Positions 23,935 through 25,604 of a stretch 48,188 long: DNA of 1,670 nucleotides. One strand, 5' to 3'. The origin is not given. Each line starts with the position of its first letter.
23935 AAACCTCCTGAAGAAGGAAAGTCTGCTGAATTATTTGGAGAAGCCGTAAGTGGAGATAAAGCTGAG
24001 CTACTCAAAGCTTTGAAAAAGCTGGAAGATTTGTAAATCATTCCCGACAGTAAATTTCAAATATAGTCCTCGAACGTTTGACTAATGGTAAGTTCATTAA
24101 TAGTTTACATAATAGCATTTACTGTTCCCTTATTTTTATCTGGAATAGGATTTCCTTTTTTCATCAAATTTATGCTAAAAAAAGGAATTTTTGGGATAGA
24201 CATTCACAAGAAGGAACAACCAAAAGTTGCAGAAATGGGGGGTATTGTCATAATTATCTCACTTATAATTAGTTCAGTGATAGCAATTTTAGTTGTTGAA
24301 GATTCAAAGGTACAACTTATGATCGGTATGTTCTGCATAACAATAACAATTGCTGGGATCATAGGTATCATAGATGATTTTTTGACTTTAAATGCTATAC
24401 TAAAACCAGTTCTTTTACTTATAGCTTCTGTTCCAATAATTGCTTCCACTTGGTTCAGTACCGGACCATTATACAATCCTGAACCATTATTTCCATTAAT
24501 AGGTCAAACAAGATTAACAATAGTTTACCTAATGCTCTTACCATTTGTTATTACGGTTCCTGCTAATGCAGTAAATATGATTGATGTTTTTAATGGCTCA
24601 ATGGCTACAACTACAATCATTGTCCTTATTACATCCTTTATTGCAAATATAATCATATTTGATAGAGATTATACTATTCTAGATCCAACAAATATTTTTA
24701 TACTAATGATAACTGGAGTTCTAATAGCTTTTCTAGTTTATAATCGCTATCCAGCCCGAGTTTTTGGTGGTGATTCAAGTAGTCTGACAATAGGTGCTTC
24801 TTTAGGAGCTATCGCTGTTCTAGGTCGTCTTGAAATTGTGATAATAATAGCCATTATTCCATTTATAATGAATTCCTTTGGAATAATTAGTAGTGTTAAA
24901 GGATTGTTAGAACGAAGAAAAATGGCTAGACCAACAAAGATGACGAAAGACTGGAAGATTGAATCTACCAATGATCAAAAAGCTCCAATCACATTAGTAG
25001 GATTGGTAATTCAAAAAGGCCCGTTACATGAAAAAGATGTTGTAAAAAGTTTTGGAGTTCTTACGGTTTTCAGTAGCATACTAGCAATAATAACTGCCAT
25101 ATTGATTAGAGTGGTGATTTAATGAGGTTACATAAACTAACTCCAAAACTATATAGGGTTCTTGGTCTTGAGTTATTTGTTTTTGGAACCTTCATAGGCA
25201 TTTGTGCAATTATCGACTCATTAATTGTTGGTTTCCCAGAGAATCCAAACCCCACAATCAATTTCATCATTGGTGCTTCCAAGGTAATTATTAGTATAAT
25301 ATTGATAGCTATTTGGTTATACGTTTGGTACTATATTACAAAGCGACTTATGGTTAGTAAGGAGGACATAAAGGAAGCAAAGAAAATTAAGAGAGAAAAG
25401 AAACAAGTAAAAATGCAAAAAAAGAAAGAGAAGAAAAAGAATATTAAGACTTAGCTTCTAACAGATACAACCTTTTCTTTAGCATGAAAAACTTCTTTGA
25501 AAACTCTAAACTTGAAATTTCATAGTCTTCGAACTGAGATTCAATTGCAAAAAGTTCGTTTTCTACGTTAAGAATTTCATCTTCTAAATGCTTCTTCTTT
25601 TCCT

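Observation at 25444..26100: Compact TSG101/Vps23-like protein encoded away from any ESCRT cluster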

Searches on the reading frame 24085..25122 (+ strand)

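Call 8: search_protein_families(library=pfam, proteins=[window:24085-25122:+], max_evalue=0.001)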
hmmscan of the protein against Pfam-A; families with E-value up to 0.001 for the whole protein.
window:24085-25122:+ (345 aa): 1 family
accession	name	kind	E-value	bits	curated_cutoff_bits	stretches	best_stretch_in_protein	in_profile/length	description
PF00953.26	Glycos_transf_4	-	8e-27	94.6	27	1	83-246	4-158/160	Glycosyl transferase family 4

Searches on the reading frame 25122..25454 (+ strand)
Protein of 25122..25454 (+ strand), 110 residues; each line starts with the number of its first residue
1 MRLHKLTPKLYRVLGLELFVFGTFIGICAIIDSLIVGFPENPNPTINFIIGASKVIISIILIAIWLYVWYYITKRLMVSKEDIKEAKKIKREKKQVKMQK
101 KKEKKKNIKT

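Call 8: search_protein_families(library=pfam, proteins=[window:25122-25454:+], max_evalue=0.001)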
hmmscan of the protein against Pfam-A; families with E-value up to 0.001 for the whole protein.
window:25122-25454:+ (110 aa): 0 families
